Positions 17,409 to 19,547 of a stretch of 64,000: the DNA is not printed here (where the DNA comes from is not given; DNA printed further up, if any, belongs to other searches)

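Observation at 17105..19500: Non-canonical [FeFe]-hydrogenase-like protein with polyacidic tail, in an operon with a small ACT-like regulator and an ABC importer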

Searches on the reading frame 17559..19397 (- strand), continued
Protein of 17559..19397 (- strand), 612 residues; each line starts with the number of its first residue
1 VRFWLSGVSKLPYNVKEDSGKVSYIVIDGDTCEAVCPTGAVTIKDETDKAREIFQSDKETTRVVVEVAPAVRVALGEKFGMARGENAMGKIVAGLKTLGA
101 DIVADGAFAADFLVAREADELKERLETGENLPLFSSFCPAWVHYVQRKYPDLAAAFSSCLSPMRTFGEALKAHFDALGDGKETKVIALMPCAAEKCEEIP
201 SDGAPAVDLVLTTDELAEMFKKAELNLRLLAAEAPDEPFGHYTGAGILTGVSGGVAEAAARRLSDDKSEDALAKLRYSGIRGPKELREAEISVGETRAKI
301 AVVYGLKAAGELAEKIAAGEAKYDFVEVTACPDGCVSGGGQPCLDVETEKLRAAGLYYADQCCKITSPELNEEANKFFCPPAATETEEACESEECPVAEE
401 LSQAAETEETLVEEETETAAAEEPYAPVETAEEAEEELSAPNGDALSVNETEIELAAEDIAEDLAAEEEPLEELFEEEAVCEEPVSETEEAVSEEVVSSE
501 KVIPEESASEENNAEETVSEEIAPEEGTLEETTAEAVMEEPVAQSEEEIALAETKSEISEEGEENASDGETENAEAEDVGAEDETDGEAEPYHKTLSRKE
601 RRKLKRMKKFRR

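Call 84: search_protein_families(library=pfam, proteins=[L015:7478-9409:+, L015:9416-11140:+, L015:11141-13129:+, L015:13543-14661:+, L015:14752-15375:+, L015:15377-16261:+, L015:16262-16516:+, L015:16769-18829:+, L015:18826-20148:+, L015:20494-21564:+], max_evalue=0.00001)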
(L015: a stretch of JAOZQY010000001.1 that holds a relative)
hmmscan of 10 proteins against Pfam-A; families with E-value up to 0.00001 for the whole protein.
L015:7478-9409:+ (643 aa): 8 families
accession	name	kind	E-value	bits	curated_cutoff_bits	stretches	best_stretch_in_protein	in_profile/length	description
PF01512.22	Complex1_51K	-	1.5e-42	145.5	31.2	1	196-367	1-149/150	Nuo51 FMN-binding domain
PF10589.14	NADH_4Fe-4S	-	5.1e-29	100.4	23.5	1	478-571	1-85/85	NADH-ubiquinone oxidoreductase-F iron-sulfur binding region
PF00037.32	Fer4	-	7.2e-11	41.9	21.1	0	590-610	3-23/24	4Fe-4S binding domain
PF14697.11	Fer4_21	-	5.1e-08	33.4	35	1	589-635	2-51/59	4Fe-4S dicluster domain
PF13237.11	Fer4_10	-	1e-07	32.2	25.5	1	589-635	3-52/53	4Fe-4S dicluster domain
PF13187.11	Fer4_9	-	1.2e-07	32.1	27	1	595-636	2-48/52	4Fe-4S dicluster domain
PF12797.12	Fer4_2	-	1.3e-06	28.4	24.5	0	618-636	3-21/22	4Fe-4S binding domain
PF12837.12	Fer4_6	-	8.5e-06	25.9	25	0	621-637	5-21/24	4Fe-4S binding domain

L015:9416-11140:+ (574 aa): 12 families
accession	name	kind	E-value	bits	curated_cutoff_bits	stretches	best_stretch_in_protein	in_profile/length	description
PF02906.19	Fe_hyd_lg_C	-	4e-74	249.8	22.1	1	224-507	2-245/245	Iron only hydrogenase large subunit, C-terminal domain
PF13510.11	Fer2_4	-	5.7e-20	71.6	22.8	1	3-77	4-81/82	2Fe-2S iron-sulfur cluster binding domain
PF10588.14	NADH-G_4Fe-4S_3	-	3.1e-18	65.5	27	1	84-123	1-40/40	NADH-ubiquinone oxidoreductase-G iron-sulfur binding region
PF02256.22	Fe_hyd_SSU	-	1.7e-14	54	24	1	516-570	2-56/56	Iron hydrogenase small subunit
PF12838.12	Fer4_7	-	3.4e-09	37.5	27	1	146-204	1-52/52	4Fe-4S dicluster domain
PF22117.2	Fer4_Nqo3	-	3.5e-09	37.1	27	1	138-205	2-66/67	NADH-quinone oxidoreductase subunit 3, ferredoxin-like domain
PF00037.32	Fer4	-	4.5e-08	33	21.1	0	186-205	4-23/24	4Fe-4S binding domain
PF00111.32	Fer2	-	1.5e-07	31.6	21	1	8-57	6-51/77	2Fe-2S iron-sulfur cluster binding domain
PF13183.11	Fer4_8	-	1.7e-06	28.9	27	1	145-203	3-67/68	4Fe-4S dicluster domain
PF12837.12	Fer4_6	-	1.8e-06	28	25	0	142-159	4-21/24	4Fe-4S binding domain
PF13187.11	Fer4_9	-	5.9e-06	26.6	27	1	146-204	1-51/52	4Fe-4S dicluster domain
PF13237.11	Fer4_10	-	7.1e-06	26.3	25.5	0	140-201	2-53/53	4Fe-4S dicluster domain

L015:11141-13129:+ (662 aa): 7 families
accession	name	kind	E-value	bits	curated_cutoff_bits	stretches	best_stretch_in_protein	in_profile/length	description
PF02906.19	Fe_hyd_lg_C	-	7e-41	140.9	22.1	1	80-301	2-245/245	Iron only hydrogenase large subunit, C-terminal domain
PF02518.31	HATPase_c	-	1.2e-24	87.3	26.4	1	548-658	2-109/111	Histidine kinase-, DNA gyrase B-, and HSP90-like ATPase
PF00512.31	HisKA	-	1.8e-13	50.7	26.9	1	443-506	2-64/66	His Kinase A (phospho-acceptor) domain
PF04060.18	FeS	-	1.4e-08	34.7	23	1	378-407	4-33/33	Putative Fe-S cluster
PF13237.11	Fer4_10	-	7.9e-08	32.6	25.5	1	12-57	3-52/53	4Fe-4S dicluster domain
PF00037.32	Fer4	-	9.6e-07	28.8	21.1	0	13-34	3-24/24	4Fe-4S binding domain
PF13187.11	Fer4_9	-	3.6e-06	27.3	27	1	18-61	2-51/52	4Fe-4S dicluster domain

L015:13543-14661:+ (372 aa): 3 families
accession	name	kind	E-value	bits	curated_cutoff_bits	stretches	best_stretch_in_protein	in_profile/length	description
PF02518.31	HATPase_c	-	4.8e-28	98.2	26.4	1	262-371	2-109/111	Histidine kinase-, DNA gyrase B-, and HSP90-like ATPase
PF00072.30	Response_reg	-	2.9e-24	85.8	30.2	1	6-126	1-110/111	Response regulator receiver domain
PF00512.31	HisKA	-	3.7e-13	49.7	26.9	1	150-215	2-64/66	His Kinase A (phospho-acceptor) domain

L015:14752-15375:+ (207 aa): 3 families
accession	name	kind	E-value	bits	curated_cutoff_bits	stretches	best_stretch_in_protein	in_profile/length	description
PF02629.25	CoA_binding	-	1.5e-18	67.8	22.3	1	82-175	5-96/97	CoA binding domain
PF06971.19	Put_DNA-bind_N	-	3.4e-11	43.5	27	1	3-49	2-48/49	Putative DNA-binding protein N-terminus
PF01408.29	GFO_IDH_MocA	-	3.5e-08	34.6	24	1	81-167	1-87/120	Oxidoreductase family, NAD-binding Rossmann fold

L015:15377-16261:+ (294 aa): 2 families
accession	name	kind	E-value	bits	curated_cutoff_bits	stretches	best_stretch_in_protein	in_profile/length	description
PF06574.18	FAD_syn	-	3.8e-47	160.5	27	1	16-169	8-158/158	FAD synthetase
PF01467.32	CTP_transf_like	-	2e-06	28.5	21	1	18-172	1-132/133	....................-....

L015:16262-16516:+ (84 aa): 1 family
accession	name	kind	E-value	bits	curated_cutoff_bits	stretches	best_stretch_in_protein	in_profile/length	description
PF21699.3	TM1266-like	-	2.5e-23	82.2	27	1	8-80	1-74/74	Iron-only hydrogenase system regulator, putative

L015:16769-18829:+ (686 aa): 3 families
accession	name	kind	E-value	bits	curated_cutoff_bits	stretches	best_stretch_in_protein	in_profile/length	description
PF13549.11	ATP-grasp_5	-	6.9e-51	173.2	27.6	1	477-683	5-221/221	ATP-grasp domain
PF13607.11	Succ_CoA_lig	-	1.8e-33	115.7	27.4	1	154-293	3-137/138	Succinyl-CoA ligase like flavodoxin domain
PF13380.12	CoA_binding_2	-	4.3e-17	63.1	22.8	1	11-136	2-115/116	CoA binding domain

L015:18826-20148:+ (440 aa): 1 family
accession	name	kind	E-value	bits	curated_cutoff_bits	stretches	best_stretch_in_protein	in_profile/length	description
PF00155.27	Aminotran_1_2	-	1.6e-14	54.3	19.7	1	63-356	23-296/361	Aminotransferase class I and II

L015:20494-21564:+ (356 aa): 2 families
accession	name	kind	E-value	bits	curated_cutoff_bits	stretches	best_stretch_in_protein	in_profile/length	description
PF01855.24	POR_N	-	2.8e-51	174.9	27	1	15-234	1-220/231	Pyruvate flavodoxin/ferredoxin oxidoreductase, thiamine diP-bdg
PF17147.9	PFOR_II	-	3.2e-25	88.9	27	1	250-344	1-102/102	Pyruvate:ferredoxin oxidoreductase core domain II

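Call 100: fold_search(model_id=the predicted structure, library=pdb)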
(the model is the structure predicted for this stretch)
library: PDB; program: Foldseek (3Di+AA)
matches with E <= 10: 634; with E <= 0.001: 74
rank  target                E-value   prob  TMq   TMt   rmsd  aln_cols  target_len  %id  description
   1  8a6t_A                1.4e-32  1.00  0.54  0.56   3.1       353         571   42  Cryo-EM structure of the electron bifurcating Fe-Fe hydrogenase HydABC complex from Thermoanaerobacter kivui in the re (released 2023-02-15)
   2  9f46_B                5.4e-32  1.00  0.53  0.51   2.9       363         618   34  crystal structure of apo-[FeFe]-hydrogenase CbA5H from Clostridium beijerinckii (released 2024-12-18)
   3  8zqd_A                8.4e-32  1.00  0.54  0.51   2.9       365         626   33  Anaerobically isolated active [FeFe]-hydrogenase CbA5H (released 2025-01-01)
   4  9f46_A                2.7e-31  1.00  0.54  0.51   2.9       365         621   34  crystal structure of apo-[FeFe]-hydrogenase CbA5H from Clostridium beijerinckii (released 2024-12-18)
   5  6gly_B                1.9e-30  1.00  0.54  0.56   3.9       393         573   31  [FeFe]-hydrogenase CpI from Clostridium pasteurianum, variant C299A (released 2018-11-07)
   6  5la3_B                2.9e-30  1.00  0.55  0.56   4.4       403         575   30  [FeFe]-hydrogenase CpI from Clostridium pasteurianum, variant E279A (released 2017-06-21)
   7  6ttl_A                3.1e-30  1.00  0.53  0.66   2.4       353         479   34  crystal structure of [FeFe]-hydrogenase CbA5H (partial) from Clostridium beijerinckii in Hinact state (released 2020-12-09)
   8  6gm2_A                5.7e-30  1.00  0.54  0.55   3.9       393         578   31  [FeFe]-hydrogenase CpI from Clostridium pasteurianum, variant E282D (released 2018-11-07)
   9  8cjy_B                9.0e-30  1.00  0.54  0.56   4.0       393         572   31  [FeFe]-hydrogenase CpI from Clostridium pasteurianum, variant S357T (released 2023-10-25)
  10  8aln_B                1.5e-29  1.00  0.54  0.56   3.7       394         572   31  CO-bound [FeFe]-hydrogenase I from Clostridium pasteurianum (CpI) at 1.34 Angstrom (released 2022-12-14)
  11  1feh                  1.5e-29  1.00  0.54  0.56   3.9       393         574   30  FE-ONLY HYDROGENASE FROM CLOSTRIDIUM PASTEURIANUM (released 1999-01-13)
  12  6nac                  1.5e-29  1.00  0.55  0.56   4.5       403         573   30  Crystal structure of [FeFe]-hydrogenase I (CpI) solved with single pulse free electron laser data (released 2019-12-11)
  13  9gbu_A                1.6e-29  1.00  0.52  0.64   2.4       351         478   32  Desulfovibrio desulfuricans [FeFe]-hydrogenase variant with both subunits linked by a 13 amino acid linker peptide der (released 2025-08-13)
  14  9gnk                  2.0e-29  1.00  0.52  0.63   2.6       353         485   33  Desulfovibrio desulfuricans [FeFe]-hydrogenase variant with both subunits linked by a 13 amino acid linker peptide deriv (released 2025-09-24)
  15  9rj9_B                2.1e-29  1.00  0.54  0.56   3.8       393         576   31  [FeFe]-hydrogenase CpI from Clostridium pasteurianum, variant N160L (released 2026-03-04)
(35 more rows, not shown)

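Call 102: find_encoding_contigs(protein=P0204, flank=5000, max_places=1)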
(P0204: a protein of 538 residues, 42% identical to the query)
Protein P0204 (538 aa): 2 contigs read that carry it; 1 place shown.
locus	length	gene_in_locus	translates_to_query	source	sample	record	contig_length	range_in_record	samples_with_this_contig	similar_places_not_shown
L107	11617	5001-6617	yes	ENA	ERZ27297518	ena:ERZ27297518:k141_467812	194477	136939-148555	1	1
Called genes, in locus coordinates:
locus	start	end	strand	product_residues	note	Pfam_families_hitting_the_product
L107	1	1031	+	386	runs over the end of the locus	-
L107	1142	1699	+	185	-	-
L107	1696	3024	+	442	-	-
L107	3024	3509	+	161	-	-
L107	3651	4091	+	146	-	PF00692:dUTPase, PF22769:DCD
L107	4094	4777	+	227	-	PF24675:NpmA (weak), PF02390:Methyltransf_4, PF13847:Methyltransf_31, PF13649:Methyltransf_25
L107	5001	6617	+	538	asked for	PF02906:Fe_hyd_lg_C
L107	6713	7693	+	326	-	-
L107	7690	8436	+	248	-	PF00528:BPD_transp_1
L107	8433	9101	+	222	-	PF00005:ABC_tran, PF13304:AAA_21 (faint)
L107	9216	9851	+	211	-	PF06971:Put_DNA-bind_N, PF02629:CoA_binding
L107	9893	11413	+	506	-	PF12838:Fer4_7, PF13187:Fer4_9 (weak), PF13237:Fer4_10 (weak), PF00037:Fer4, PF25160:LdpA_Fe-S-bd, PF00037:Fer4, PF12837:Fer4_6, PF02906:Fe_hyd_lg_C, +9 more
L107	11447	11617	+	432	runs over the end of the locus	PF01171:ATP_bind_3, PF11734:TilS_C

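Call 103: find_encoding_contigs(protein=P0211, flank=5000, max_places=1)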
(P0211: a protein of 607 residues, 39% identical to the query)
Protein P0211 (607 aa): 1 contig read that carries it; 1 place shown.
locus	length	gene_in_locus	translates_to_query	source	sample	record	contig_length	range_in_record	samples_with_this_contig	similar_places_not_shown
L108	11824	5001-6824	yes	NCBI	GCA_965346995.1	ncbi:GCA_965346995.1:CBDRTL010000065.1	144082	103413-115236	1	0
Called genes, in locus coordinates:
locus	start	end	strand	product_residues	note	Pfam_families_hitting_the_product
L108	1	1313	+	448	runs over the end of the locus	PF13421:Band_7_1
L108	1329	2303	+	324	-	-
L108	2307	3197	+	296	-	PF00089:Trypsin, PF13365:Trypsin_2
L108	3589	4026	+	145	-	PF00692:dUTPase, PF22769:DCD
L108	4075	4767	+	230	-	PF02390:Methyltransf_4, PF13847:Methyltransf_31, PF08242:Methyltransf_12 (faint), PF13649:Methyltransf_25 (weak)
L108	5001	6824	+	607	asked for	PF02906:Fe_hyd_lg_C, PF09361:Phasin_2 (faint), PF01442:Apolipoprotein (weak), PF26039:Dcst2 (faint)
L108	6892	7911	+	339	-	-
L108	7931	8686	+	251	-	PF00528:BPD_transp_1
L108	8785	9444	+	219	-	PF06971:Put_DNA-bind_N, PF02629:CoA_binding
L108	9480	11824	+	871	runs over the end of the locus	PF00171:Aldedh, PF00465:Fe-ADH, PF13685:Fe-ADH_2 (weak), PF25137:ADH_Fe_C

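Call 104: find_encoding_contigs(protein=P0165, flank=5000, max_places=1)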
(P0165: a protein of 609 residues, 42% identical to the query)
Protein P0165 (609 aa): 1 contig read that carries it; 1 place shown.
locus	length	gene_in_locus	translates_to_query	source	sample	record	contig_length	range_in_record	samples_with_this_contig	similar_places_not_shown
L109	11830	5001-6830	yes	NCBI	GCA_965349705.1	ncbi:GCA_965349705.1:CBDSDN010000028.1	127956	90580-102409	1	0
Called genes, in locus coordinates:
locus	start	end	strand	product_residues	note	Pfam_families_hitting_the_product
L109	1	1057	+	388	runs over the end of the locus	-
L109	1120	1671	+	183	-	-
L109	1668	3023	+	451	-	-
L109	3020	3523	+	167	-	-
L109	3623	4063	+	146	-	PF00692:dUTPase, PF22769:DCD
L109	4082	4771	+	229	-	PF24675:NpmA (weak), PF02390:Methyltransf_4, PF08242:Methyltransf_12 (weak), PF13649:Methyltransf_25 (weak), PF13847:Methyltransf_31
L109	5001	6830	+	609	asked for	PF02906:Fe_hyd_lg_C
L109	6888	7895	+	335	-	-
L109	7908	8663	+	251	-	PF00528:BPD_transp_1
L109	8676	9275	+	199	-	PF07081:DUF1349, PF17851:GH43_C2 (weak)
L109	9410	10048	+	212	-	PF06971:Put_DNA-bind_N, PF02629:CoA_binding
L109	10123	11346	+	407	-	PF01553:Acyltransferase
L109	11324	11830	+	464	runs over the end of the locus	-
